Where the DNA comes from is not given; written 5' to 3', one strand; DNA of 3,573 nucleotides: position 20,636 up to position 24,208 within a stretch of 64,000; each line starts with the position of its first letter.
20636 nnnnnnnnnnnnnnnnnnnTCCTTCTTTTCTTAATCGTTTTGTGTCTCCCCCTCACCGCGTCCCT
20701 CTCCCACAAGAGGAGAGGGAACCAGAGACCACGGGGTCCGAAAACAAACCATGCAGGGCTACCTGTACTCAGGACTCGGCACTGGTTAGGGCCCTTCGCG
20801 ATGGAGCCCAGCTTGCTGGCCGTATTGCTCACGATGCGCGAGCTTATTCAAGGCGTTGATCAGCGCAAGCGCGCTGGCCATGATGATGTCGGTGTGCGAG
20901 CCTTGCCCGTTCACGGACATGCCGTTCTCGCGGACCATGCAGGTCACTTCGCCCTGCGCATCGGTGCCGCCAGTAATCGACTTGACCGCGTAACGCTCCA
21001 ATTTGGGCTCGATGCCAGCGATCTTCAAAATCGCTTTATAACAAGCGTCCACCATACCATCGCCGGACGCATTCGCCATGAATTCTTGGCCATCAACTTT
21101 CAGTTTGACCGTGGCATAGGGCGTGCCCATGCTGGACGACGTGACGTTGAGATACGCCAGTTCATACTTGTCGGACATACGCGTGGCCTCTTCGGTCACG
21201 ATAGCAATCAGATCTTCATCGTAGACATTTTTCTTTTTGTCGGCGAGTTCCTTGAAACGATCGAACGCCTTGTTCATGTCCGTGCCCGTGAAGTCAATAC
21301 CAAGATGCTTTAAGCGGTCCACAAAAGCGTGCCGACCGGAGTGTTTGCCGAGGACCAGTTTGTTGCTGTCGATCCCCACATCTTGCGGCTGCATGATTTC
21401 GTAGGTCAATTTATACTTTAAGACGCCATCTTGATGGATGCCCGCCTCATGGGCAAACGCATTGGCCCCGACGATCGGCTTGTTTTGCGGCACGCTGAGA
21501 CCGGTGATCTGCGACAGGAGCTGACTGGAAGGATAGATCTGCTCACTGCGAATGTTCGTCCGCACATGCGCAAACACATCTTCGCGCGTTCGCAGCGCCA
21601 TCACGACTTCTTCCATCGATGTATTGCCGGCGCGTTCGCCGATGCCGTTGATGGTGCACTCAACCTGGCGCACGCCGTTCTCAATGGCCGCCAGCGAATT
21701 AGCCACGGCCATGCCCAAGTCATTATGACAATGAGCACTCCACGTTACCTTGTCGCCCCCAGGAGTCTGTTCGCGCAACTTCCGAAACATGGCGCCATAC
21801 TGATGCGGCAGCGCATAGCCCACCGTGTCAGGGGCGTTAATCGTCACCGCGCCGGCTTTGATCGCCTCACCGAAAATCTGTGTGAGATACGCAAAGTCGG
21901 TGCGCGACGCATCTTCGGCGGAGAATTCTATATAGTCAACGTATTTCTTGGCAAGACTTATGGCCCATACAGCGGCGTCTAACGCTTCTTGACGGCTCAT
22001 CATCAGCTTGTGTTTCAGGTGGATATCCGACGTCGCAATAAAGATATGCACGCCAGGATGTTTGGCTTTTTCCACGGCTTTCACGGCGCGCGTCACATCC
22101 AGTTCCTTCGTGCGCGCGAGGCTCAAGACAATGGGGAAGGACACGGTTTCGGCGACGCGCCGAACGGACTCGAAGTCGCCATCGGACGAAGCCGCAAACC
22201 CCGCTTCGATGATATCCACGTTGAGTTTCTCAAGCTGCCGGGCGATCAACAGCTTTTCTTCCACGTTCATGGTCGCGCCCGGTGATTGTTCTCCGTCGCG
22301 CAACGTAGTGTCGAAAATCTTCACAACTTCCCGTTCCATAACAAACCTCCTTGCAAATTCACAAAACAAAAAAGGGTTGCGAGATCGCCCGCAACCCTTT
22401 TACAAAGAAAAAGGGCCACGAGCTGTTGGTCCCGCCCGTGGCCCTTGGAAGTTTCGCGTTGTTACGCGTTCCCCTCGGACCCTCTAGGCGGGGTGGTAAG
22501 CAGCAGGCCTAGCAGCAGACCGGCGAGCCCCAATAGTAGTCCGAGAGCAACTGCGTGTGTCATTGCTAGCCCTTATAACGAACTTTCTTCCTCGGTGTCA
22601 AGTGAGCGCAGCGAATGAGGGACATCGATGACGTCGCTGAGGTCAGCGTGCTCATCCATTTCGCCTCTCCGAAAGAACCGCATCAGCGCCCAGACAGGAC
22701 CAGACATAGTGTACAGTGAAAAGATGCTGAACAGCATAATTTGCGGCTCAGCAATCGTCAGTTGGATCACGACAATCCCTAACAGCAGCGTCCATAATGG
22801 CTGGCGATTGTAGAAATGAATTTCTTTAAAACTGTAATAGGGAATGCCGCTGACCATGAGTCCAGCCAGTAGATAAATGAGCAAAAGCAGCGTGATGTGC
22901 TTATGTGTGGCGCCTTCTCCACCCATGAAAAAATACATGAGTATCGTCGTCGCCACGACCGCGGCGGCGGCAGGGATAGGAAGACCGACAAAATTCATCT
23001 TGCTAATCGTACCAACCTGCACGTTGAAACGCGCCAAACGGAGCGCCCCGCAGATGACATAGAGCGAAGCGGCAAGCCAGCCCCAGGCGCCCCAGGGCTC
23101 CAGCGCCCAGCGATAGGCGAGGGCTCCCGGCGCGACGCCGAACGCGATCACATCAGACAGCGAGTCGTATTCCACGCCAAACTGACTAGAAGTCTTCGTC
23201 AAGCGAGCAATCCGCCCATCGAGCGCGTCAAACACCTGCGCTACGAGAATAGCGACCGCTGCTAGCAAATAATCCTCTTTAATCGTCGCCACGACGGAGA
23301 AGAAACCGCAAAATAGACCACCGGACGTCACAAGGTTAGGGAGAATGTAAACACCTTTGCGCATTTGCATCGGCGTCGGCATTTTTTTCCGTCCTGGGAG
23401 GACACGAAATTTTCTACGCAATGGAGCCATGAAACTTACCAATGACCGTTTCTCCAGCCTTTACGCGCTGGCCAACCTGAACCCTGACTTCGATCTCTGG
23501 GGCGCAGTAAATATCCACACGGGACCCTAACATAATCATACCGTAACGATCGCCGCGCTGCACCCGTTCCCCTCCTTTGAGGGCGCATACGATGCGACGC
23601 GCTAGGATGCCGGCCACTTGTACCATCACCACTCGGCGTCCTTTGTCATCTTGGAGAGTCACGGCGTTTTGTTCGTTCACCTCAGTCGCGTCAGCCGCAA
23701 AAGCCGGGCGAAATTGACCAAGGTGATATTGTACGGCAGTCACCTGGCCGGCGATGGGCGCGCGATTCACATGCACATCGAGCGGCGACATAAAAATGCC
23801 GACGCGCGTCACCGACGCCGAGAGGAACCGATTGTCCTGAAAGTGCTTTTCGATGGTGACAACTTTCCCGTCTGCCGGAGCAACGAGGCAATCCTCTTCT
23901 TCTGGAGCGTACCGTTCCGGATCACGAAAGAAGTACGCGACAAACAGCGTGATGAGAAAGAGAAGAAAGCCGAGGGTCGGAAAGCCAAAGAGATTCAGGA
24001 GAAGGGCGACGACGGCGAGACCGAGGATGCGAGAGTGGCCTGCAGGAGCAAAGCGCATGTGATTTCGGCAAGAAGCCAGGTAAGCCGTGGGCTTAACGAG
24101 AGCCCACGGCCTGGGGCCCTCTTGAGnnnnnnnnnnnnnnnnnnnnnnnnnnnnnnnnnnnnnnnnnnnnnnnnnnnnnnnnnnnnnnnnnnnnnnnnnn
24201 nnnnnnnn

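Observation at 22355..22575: Leu-codon-rich mini-ORF followed by two tandem terminator hairpins directly upstream of leuA: candidate leucine attenuator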

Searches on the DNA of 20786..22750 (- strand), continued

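Call 43: search_with_rna_model(model_id=R1, sources=[window, L036, L037, L038, L039, L040, L041, L042, L043, L045, L046, L047, L048, L049, L051, L052, L056, L057, L058, L059, L060, L061, L062, L063, L064, L065, L067, L069, L072, L073, L076, L078, L086, L087, L088, L089, L090, L091, L092, L094, L095, L097, L101, L102, L111, L113, L002, L003, L005, L012, L013, L035, L001], max_evalue=0.00005, make_alignment=true)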
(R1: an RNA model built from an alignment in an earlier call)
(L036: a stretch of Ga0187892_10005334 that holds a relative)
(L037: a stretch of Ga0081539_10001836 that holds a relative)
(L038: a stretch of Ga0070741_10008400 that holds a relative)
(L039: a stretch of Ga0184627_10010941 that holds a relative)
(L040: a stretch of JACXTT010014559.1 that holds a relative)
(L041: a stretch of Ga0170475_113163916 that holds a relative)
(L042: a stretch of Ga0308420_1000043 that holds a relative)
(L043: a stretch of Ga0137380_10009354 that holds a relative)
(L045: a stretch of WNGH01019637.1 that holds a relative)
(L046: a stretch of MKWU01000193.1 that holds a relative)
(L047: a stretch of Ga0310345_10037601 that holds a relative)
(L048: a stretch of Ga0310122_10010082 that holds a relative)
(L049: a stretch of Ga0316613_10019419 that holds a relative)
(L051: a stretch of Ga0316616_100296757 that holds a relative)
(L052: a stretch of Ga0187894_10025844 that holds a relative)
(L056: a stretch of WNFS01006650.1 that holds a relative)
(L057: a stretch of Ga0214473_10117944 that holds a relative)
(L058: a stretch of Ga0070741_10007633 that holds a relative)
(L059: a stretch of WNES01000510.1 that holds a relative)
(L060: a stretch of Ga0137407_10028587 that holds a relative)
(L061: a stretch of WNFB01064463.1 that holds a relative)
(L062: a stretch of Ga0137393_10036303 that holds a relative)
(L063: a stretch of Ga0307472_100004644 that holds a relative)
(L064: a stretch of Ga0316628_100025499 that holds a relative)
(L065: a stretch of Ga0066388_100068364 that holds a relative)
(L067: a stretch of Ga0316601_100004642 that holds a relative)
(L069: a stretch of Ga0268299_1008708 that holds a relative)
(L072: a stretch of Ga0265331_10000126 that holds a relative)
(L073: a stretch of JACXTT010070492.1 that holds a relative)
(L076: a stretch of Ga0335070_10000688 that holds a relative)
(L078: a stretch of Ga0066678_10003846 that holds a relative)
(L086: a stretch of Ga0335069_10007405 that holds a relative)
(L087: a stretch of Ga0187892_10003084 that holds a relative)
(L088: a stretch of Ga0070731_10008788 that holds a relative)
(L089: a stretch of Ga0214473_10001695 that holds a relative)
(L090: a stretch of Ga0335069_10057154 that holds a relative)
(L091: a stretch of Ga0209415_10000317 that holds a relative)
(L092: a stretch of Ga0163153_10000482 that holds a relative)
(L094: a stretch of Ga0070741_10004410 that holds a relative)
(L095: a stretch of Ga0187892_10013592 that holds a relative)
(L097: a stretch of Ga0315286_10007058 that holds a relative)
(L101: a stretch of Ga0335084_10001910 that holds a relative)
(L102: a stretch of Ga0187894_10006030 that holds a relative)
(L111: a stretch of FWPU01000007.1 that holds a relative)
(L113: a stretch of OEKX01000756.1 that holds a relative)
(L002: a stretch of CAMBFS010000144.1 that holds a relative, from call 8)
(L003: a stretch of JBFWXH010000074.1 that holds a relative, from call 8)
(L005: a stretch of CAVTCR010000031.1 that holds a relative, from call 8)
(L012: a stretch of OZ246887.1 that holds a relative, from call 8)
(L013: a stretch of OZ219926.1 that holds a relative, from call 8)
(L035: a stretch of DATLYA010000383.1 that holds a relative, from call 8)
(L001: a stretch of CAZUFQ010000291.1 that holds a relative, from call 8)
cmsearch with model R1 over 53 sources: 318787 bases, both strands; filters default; matches with E-value up to 0.00005: 54.
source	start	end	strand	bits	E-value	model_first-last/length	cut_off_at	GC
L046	1821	1976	+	182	1.7e-45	1-156/156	no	0.57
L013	3894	4049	+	180.1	5.1e-45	1-156/156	no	0.56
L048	1811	1963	+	158.3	2.6e-39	1-156/156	no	0.56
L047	1016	1169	+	153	6.2e-38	1-156/156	no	0.58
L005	3905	4062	+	152.3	9.1e-38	1-156/156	no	0.58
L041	108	264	+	151.4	1.6e-37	1-156/156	no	0.57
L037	1820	1976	+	144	1.4e-35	1-156/156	no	0.59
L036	1817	1975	+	139.6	1.9e-34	1-156/156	no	0.62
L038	1820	1976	+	137.3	7.8e-34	1-156/156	no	0.59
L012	3936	4092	+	136.6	1.1e-33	1-156/156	no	0.56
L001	1054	1217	+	135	2.9e-33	1-156/156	no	0.54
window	22365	22523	-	134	5.5e-33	1-156/156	no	0.59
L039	1815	1974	+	133.5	7.3e-33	1-156/156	no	0.62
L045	1295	1455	+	131.9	2e-32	1-156/156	no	0.63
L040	1818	1976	+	131.8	2e-32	1-156/156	no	0.6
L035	3921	4078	+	131.7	2.1e-32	1-156/156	no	0.58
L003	3895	4056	+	128.6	1.4e-31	1-156/156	no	0.56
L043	1393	1553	+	128.4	1.6e-31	1-156/156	no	0.63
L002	3880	4039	+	119.4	3.6e-29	1-156/156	no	0.59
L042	1816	1976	+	109.6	1.3e-26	1-156/156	no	0.63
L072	1782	1947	+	66.3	2.4e-15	1-156/156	no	0.64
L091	1789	1950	+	64.7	6.7e-15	1-156/156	no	0.68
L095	1796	1958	+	64.6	7e-15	1-156/156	no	0.64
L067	304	464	+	64.5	7.5e-15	1-156/156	no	0.65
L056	1805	1969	+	62.2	2.9e-14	1-156/156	no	0.69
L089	1796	1956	+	60.6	7.6e-14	1-156/156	no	0.64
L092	1782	1940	+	60.5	8.3e-14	1-156/156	no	0.62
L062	1202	1367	+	59.3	1.7e-13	1-156/156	no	0.69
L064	1764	1928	+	58.8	2.3e-13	1-156/156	no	0.65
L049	1562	1724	+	57.7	4.4e-13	1-156/156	no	0.67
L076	1777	1939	+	57.1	6.2e-13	1-156/156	no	0.65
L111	1792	1912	+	55.7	1.5e-12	1-156/156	no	0.64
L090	1789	1950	+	55.5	1.7e-12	1-156/156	no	0.63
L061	1712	1879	+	54.7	2.6e-12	1-156/156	no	0.68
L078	1803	1969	+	54.4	3.1e-12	1-156/156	no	0.71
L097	1796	1958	+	52.3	1.1e-11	1-156/156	no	0.67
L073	209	369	+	50.4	3.6e-11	1-156/156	no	0.69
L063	103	262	+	49.5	5.8e-11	1-156/156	no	0.73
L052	199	340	+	49.5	5.9e-11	1-156/156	no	0.68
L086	1641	1801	+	45.5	6.5e-10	1-156/156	no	0.67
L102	1816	1945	+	43.5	2.2e-09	1-156/156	no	0.65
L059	1824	1947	+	41.7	6.5e-09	1-156/156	no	0.67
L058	1809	1967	+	41.7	6.6e-09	1-156/156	no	0.7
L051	1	120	+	41.3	8.2e-09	44-156/156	5'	0.65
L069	1768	1930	+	40.3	1.5e-08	1-156/156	no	0.7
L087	1779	1946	+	40.1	1.7e-08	1-156/156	no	0.64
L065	479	644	+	40.1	1.7e-08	1-156/156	no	0.73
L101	1817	1945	+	39.2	3e-08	1-156/156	no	0.66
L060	1825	1949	+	35.3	3.1e-07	1-156/156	no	0.68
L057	1347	1512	+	34.8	4.2e-07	1-156/156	no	0.72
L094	1827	1952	+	30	7.4e-06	1-156/156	no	0.69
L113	1087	1214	+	29.8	8.2e-06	1-156/156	no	0.66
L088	1812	1978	+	29.3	1.1e-05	1-156/156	no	0.69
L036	1896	1929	-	26.9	4.6e-05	80-113/156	no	0.74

Alignment A4: 54 matches aligned to the model, 269 columns, each read 5' to 3' on its own strand. Consensus structure (alignment columns), stored with it:
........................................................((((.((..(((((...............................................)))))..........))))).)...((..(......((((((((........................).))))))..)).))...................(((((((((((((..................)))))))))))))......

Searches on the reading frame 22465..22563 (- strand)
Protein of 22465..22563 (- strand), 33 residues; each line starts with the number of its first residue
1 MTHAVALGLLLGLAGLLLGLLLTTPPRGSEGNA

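Call 53: search_protein_families(library=pfam, proteins=[window:22465-22563:-], max_evalue=10)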
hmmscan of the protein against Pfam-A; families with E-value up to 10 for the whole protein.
seq(33 aa): 1 family
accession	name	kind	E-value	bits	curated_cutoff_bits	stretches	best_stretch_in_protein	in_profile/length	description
PF19029.5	DUF883_C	-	1.6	8.9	27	1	4-13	16-25/30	DUF883 C-terminal glycine zipper region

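Call 54: search_protein_families(library=ncbifam, proteins=[window:22465-22563:-], max_evalue=10)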
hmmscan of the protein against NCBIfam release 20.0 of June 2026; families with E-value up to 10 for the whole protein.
seq(33 aa): 0 families
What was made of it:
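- On Enterobacterial Leu leader (Rfam RF00512; leuL peptide families): No Leu-leader peptide model is hit in Pfam or NCBIfam at E up to 10 (calls 53, 54).
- Tried and rejected: Pfam and NCBIfam scans of three leader peptides gave no family hit (calls 53, 54).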

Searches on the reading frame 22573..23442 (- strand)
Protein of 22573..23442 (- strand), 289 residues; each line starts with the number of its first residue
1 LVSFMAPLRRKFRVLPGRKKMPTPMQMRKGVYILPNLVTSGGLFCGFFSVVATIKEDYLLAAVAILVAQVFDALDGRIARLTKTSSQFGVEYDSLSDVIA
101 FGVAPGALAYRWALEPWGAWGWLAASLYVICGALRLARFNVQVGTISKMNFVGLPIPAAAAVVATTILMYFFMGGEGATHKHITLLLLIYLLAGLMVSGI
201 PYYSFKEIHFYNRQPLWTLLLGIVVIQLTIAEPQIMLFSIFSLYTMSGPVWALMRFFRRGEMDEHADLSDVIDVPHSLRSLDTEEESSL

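Call 6: search_protein_families(library=ncbifam, proteins=[window:22573-23442:-])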
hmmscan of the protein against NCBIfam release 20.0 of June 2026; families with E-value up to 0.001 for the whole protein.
window:22573-23442:- (289 aa): 10 families
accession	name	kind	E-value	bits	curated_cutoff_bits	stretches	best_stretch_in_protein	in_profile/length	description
NF038087.1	arch_ser_synth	exception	2e-39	135.5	240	1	34-243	6-212/216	archaetidylserine synthase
TIGR00473.1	pssA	equivalog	2.6e-39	134.8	107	1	42-202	4-152/153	CDP-diacylglycerol--serine O-phosphatidyltransferase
TIGR04217.1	archae_ser_T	exception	2.6e-31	109.1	200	1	33-244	8-207/221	archaetidylserine synthase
NF038086.1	anchor_synt_A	exception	2.6e-18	66.7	200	1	37-204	12-175/222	protein sorting system archaetidylserine synthase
NF040950.1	archin_ph_syn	equivalog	1e-10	41.8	180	1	32-100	23-92/191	archaetidylinositol phosphate synthase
NF045883.1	PIPSynth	equivalog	3e-07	30.3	170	1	33-128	23-119/197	phosphatidylinositol phosphate synthase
NF052561.1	PIPSynBT1523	equivalog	4.3e-07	29.9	350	1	60-97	62-99/232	hypothetical protein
NF041135.1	IPPtranDIPPsyn_Thcocales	equivalog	1.4e-05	24.3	580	1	32-123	249-339/419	bifunctional L-myo-inositol-1-phosphate cytidylyltransferase/CDP-L-myo-inositol myo-inositolphosphotransferase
TIGR00560.1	pgsA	equivalog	0.00011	22.8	109.1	1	51-202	26-172/183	CDP-diacylglycerol--glycerol-3-phosphate 3-phosphatidyltransferase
NF045886.1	PhCholSynLeg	equivalog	0.00038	20.1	440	1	37-101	21-89/250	phosphatidylcholine synthase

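Call 8: find_related_loci(query=window:22573-23442:-, collection=genome_contigs, flank=3000)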
Query window:22573-23442:- (289 aa) in genome_contigs; peptide patterns used: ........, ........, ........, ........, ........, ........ (x = any residue, [..] = any of these).
89 stretches matched a pattern; 35 encode a relative of the query (tblastn E <= 1e-3); 35 distinct loci.
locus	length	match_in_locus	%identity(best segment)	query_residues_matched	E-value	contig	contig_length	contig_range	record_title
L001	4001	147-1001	87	5-289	7e-162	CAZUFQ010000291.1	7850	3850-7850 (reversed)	MAG TPA_asm: uncultured Enterobacteriaceae bacterium isolate binchicken_co185_61 genome assembly, contig: NODE_17374_len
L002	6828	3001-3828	69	8-289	5e-128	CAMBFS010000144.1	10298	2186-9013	MAG: Klebsiella pneumoniae isolate TH-08apr19-175 genome assembly, contig: TH-08apr19-C17052, whole genome shotgun seque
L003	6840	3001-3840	66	7-289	1e-118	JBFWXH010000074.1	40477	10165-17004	MAG: Candidatus Binatia bacterium isolate CA_2019_TPBS_136 NODE_5536_length_40477_cov_6.211004_TPBS, whole genome shotgu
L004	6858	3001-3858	59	9-289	2e-112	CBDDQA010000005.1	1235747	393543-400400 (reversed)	MAG: uncultured Candidatus Binatia bacterium isolate 6ae7d3f7-6f3a-412e-99ff-c928d72fc6b4 genome assembly, contig: conti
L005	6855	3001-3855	67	9-289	3e-111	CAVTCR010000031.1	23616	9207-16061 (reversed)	MAG: uncultured delta proteobacterium isolate MFD00962.bin.2.146 genome assembly, contig: contig_156242, whole genome sh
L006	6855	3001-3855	62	9-289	2e-107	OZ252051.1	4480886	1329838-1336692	MAG: uncultured Candidatus Binatia bacterium isolate b4184f84-54dd-4777-b1f7-7d436cdf621f genome assembly, chromosome: 1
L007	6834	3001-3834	62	9-289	1e-106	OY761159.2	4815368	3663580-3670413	MAG: Candidatus Binatia bacterium isolate a3054953-5fa8-48fb-90a5-e173aac96f7a genome assembly, chromosome: 1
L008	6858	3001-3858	61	9-289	3e-105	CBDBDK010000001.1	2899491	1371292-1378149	MAG: uncultured Candidatus Binatia bacterium isolate 2c216906-a703-41c5-82d5-ef5894461506 genome assembly, contig: conti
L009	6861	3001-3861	62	9-289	2e-105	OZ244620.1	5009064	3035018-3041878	MAG: uncultured Candidatus Binatia bacterium isolate a6e05b1d-2203-4d92-b789-b8e4a46226c9 genome assembly, chromosome: 1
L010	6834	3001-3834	62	9-289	1e-104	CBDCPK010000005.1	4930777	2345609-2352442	MAG: uncultured Candidatus Binatia bacterium isolate e85f1b99-d511-4c74-aca6-82eb56c94599 genome assembly, contig: chrom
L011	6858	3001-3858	61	9-289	8e-105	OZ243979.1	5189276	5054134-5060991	MAG: uncultured Candidatus Binatia bacterium isolate 1ea5a42d-c5b0-4d9d-a207-f079449ea76f genome assembly, chromosome: 1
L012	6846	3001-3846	65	11-289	4e-104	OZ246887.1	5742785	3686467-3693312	MAG: Candidatus Binatia bacterium isolate b8ec8574-1247-4dd4-b016-8701380be1a0 genome assembly, chromosome: 1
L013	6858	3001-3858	61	9-289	3e-104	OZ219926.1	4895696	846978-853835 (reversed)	MAG: Thermodesulfobacteriota bacterium isolate 21442c6b-cc68-4f82-8039-a5361455a999 genome assembly, chromosome: 3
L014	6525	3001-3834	62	9-289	4e-104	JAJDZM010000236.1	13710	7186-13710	MAG: Candidatus Binatia bacterium isolate jk18x40bins.50 k141_983742, whole genome shotgun sequence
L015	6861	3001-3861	60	9-289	4e-104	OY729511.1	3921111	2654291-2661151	MAG: Candidatus Binatia bacterium isolate 9e32f69c-91e7-4ea3-9a30-d9bf58b5a9ec genome assembly, chromosome: 1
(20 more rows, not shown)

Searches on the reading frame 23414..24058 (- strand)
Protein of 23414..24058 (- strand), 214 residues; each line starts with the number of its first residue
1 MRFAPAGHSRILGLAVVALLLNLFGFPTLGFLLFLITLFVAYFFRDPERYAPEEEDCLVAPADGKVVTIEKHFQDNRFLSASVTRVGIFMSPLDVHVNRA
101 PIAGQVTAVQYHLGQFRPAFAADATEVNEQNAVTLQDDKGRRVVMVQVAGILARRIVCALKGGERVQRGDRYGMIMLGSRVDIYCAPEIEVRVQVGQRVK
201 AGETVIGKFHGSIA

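Call 6: search_protein_families(library=ncbifam, proteins=[window:23414-24058:-])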
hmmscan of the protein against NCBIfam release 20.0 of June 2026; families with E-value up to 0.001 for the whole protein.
window:23414-24058:- (214 aa): 13 families
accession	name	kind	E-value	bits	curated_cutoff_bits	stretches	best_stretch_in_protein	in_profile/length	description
NF003678.0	PRK05305.1-2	equivalog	3.3e-72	242.3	225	1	2-209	7-217/218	phosphatidylserine decarboxylase family protein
NF003679.0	PRK05305.1-3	equivalog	4.6e-64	216.2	252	1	12-208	32-232/234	phosphatidylserine decarboxylase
NF003682.0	PRK05305.2-2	equivalog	8.6e-63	211.5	284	1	14-208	20-211/212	phosphatidylserine decarboxylase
NF003685.0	PRK05305.2-5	equivalog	3.1e-62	209.4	183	1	13-210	11-194/198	phosphatidylserine decarboxylase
TIGR00164.2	AS_decarb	equivalog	2.4e-60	203.4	230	1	17-209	12-211/215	archaetidylserine decarboxylase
NF003677.0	PRK05305.1-1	equivalog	3.7e-58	196.5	315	1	6-210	17-221/232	phosphatidylserine decarboxylase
NF003680.0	PRK05305.1-5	equivalog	2.9e-56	190.2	262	1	7-209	14-214/217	phosphatidylserine decarboxylase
NF003683.0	PRK05305.2-3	equivalog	1.5e-52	177.9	244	1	2-207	6-201/204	phosphatidylserine decarboxylase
NF003684.0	PRK05305.2-4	equivalog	2.1e-51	174.7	317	1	16-209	18-214/228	phosphatidylserine decarboxylase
NF003681.0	PRK05305.2-1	equivalog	3.1e-48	164.2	377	1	11-210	19-219/231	phosphatidylserine decarboxylase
NF038088.1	anchor_synt_D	exception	5.4e-45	153.3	240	1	15-206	12-192/194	protein sorting system archaetidylserine decarboxylase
NF003038.0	PRK03934.1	equivalog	1.3e-05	24.2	285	0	79-149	113-189/267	phosphatidylserine decarboxylase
NF002853.0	PRK03140.1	equivalog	5.4e-05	22.6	307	0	87-205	130-255/262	phosphatidylserine decarboxylase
